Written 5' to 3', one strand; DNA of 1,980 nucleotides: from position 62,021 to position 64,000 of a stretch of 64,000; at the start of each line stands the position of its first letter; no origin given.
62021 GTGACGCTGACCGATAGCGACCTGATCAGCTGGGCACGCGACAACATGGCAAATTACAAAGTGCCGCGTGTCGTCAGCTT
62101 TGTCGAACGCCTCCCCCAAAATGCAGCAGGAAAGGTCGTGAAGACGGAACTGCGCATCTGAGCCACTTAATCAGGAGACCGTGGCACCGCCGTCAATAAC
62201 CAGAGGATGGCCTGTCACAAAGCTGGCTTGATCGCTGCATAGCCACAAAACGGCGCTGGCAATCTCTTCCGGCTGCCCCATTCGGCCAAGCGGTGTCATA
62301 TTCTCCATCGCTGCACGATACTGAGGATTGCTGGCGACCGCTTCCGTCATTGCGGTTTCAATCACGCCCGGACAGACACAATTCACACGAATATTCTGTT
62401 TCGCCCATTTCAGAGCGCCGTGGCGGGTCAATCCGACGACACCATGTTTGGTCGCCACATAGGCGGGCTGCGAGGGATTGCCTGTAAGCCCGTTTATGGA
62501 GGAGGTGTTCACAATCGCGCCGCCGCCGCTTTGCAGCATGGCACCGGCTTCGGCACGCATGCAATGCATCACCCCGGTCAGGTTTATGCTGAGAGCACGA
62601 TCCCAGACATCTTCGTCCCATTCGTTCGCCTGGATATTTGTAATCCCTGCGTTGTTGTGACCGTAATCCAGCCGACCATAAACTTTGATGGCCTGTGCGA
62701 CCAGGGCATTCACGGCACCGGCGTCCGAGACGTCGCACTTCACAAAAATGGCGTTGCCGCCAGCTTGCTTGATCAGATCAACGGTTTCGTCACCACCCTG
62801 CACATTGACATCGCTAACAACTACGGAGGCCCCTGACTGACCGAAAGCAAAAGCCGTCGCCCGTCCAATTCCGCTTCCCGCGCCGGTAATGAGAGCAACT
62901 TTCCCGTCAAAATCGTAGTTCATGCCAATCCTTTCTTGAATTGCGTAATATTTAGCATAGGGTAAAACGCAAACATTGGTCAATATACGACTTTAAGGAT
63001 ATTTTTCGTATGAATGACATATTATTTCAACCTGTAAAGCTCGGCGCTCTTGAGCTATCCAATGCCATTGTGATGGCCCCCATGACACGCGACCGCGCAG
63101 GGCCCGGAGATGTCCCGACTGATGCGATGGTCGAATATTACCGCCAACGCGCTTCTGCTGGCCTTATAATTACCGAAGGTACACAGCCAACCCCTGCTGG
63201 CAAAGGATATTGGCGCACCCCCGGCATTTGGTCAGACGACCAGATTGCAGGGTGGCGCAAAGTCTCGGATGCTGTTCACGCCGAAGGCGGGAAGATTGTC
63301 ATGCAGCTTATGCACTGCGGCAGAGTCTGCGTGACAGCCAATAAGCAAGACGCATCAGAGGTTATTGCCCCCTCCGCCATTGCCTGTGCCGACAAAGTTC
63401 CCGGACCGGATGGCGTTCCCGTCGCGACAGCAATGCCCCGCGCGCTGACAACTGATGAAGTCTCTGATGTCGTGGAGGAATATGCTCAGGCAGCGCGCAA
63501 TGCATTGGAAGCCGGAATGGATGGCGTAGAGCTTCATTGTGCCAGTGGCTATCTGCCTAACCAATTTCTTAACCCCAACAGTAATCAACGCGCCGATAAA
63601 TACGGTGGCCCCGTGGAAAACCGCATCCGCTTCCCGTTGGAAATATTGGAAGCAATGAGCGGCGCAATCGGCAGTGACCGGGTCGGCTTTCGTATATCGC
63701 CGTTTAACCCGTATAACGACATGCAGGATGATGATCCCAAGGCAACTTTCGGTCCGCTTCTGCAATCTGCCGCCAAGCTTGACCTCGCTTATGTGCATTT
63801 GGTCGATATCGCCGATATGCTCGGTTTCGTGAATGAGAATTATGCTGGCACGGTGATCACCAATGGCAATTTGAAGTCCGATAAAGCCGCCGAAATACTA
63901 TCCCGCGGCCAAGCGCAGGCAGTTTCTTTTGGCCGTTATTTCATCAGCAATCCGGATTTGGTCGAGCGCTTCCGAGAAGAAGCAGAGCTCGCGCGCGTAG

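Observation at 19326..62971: A 30-bp dyad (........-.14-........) with invariant spacing marks nearly every promoter region of the low-GC catabolic cluster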

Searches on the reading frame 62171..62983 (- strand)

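Call 11: search_protein_families(library=pfam, proteins=[window:62171-62983:-])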
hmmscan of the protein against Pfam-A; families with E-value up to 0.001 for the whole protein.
window:62171-62983:- (270 aa): 4 families
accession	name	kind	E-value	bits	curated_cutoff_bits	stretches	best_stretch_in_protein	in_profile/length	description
PF13561.12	adh_short_C2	-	8.9e-70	235.4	27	1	34-268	1-236/236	Enoyl-(Acyl carrier protein) reductase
PF00106.31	adh_short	-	7.8e-57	192.3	26.6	1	28-218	1-192/195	short chain dehydrogenase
PF08659.16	KR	-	1.5e-09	38.5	22.6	1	30-180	3-154/180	KR domain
PF23441.1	SDR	-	1.8e-05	24.7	27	1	174-267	161-255/258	SDR-like rossmann domain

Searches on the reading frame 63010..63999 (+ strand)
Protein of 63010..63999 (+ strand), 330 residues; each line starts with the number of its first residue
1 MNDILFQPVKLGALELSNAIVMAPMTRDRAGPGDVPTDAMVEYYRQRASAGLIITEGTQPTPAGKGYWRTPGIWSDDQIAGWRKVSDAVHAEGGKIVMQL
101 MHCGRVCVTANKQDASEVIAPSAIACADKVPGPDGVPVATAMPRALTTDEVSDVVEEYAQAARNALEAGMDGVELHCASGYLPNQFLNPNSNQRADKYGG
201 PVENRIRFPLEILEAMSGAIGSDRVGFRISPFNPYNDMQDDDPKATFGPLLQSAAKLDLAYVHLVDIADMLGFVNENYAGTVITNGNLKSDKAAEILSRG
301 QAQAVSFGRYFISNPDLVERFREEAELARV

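Call 20: search_protein_families(library=pfam, proteins=[window:63010-63999:+], max_evalue=10)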
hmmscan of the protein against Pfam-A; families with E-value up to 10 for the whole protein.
window:63010-63999:+ (330 aa): 2 families
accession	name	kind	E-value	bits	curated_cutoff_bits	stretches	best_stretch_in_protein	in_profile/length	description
PF00724.26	Oxidored_FMN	-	6.5e-85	285.8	27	1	5-325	2-339/342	NADH:flavin oxidoreductase / NADH oxidase family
PF11829.13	DUF3349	-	0.21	12.8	28.3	1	129-163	17-51/94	Protein of unknown function (DUF3349)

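Call 49: find_homologous_proteins(query=window:63010-63999:+)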
Query window:63010-63999:+ (330 aa): 8000 proteins with E <= 0.001 among 8000 candidates; the best 120 are listed.
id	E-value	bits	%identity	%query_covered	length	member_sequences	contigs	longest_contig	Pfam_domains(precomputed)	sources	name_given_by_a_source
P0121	1.4e-217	739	99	100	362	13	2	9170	PF00724.27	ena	-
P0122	1.3e-187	641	85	100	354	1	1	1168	PF00724.27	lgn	-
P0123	9.2e-187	638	85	100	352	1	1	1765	PF00724.27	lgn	-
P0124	2.5e-186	637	84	100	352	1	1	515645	PF00724.27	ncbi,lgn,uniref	ncbi:alkene reductase [Parasphingorhabdus sp. JC815]|uniref:alkene reductase n=1 Tax=Parasphingorhab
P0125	1.1e-181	621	82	100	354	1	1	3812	PF00724.27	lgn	-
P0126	2.8e-171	587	77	99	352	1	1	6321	PF00724.27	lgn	-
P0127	2.9e-171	587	79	100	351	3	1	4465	PF00724.27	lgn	-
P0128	1.1e-170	585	79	100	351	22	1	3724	PF00724.27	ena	-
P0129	1.9e-170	585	77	99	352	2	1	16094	PF00724.27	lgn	-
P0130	2.0e-170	584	79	100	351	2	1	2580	PF00724.27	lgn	-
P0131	3.1e-170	584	79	100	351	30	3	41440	PF00724.27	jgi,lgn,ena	jgi:N-ethylmaleimide reductase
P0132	3.3e-169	580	79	100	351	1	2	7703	PF00724.27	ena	-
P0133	3.3e-169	580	79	100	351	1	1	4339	PF00724.27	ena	-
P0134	5.1e-169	580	78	100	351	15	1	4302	PF00724.27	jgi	jgi:N-ethylmaleimide reductase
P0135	9.1e-167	572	78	100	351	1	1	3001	PF00724.27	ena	-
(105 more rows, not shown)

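Call 50: find_encoding_contigs(protein=P0124, flank=10000, max_places=3)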
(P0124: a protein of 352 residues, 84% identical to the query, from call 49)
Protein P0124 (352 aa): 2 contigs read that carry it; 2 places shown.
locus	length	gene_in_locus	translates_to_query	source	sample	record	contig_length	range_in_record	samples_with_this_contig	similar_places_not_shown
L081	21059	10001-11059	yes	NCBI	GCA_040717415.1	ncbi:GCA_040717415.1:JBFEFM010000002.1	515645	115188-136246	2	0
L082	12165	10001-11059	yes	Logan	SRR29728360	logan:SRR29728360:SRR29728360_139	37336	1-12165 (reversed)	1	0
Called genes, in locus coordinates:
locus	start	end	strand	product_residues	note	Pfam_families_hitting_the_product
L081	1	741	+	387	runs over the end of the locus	PF02771:Acyl-CoA_dh_N, PF02770:Acyl-CoA_dh_M, PF00441:Acyl-CoA_dh_1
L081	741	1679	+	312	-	PF02771:Acyl-CoA_dh_N, PF00441:Acyl-CoA_dh_1, PF08028:Acyl-CoA_dh_2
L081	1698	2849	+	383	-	PF00108:Thiolase_N, PF00109:ketoacyl-synt (faint), PF08541:ACP_syn_III_C (faint), PF02803:Thiolase_C, PF22691:Thiolase_C_1 (faint)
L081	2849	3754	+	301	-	PF00106:adh_short, PF08659:KR, PF13561:adh_short_C2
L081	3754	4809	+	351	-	PF02771:Acyl-CoA_dh_N, PF00441:Acyl-CoA_dh_1, PF08028:Acyl-CoA_dh_2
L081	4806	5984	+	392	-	PF02771:Acyl-CoA_dh_N, PF02770:Acyl-CoA_dh_M, PF00441:Acyl-CoA_dh_1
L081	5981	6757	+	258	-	PF00106:adh_short, PF08659:KR, PF13561:adh_short_C2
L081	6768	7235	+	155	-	PF01575:MaoC_dehydratas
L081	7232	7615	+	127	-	PF12680:SnoaL_2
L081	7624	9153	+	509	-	PF00501:AMP-binding, PF13193:AMP-binding_C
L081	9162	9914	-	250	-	PF00106:adh_short, PF08659:KR, PF13561:adh_short_C2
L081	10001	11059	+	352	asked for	PF00724:Oxidored_FMN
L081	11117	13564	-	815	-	PF07715:Plug, PF00593:TonB_dep_Rec_b-barrel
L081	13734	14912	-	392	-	PF08028:Acyl-CoA_dh_2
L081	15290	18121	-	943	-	PF02739:5_3_exonuc_N, PF01367:5_3_exonuc, PF01612:DNA_pol_A_exo1, PF00476:DNA_pol_A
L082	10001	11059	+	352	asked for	PF00724:Oxidored_FMN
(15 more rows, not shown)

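Call 51: find_encoding_contigs(protein=P0121, flank=10000, max_places=3)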
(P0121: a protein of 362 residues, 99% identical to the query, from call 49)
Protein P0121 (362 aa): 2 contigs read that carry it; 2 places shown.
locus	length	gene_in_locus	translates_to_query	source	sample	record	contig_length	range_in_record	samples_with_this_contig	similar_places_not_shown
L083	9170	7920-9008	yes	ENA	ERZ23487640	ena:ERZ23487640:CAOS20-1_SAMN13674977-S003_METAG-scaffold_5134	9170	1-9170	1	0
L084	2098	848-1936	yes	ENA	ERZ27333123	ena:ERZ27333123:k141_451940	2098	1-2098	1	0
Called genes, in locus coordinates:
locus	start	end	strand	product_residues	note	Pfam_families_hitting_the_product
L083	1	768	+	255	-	?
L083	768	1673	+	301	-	PF00106:adh_short, PF08659:KR, PF13561:adh_short_C2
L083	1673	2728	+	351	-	PF02771:Acyl-CoA_dh_N, PF00441:Acyl-CoA_dh_1, PF08028:Acyl-CoA_dh_2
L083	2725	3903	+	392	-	PF02771:Acyl-CoA_dh_N, PF02770:Acyl-CoA_dh_M, PF00441:Acyl-CoA_dh_1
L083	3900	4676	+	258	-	PF00106:adh_short, PF08659:KR, PF13561:adh_short_C2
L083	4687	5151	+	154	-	PF01575:MaoC_dehydratas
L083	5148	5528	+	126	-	PF12680:SnoaL_2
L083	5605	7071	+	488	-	PF00501:AMP-binding, PF13193:AMP-binding_C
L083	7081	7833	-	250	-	PF00106:adh_short, PF08659:KR, PF23441:SDR (weak), PF13561:adh_short_C2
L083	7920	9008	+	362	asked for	PF00724:Oxidored_FMN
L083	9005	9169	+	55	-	?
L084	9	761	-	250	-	PF00106:adh_short, PF08659:KR, PF23441:SDR (weak), PF13561:adh_short_C2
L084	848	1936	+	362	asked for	PF00724:Oxidored_FMN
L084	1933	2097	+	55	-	?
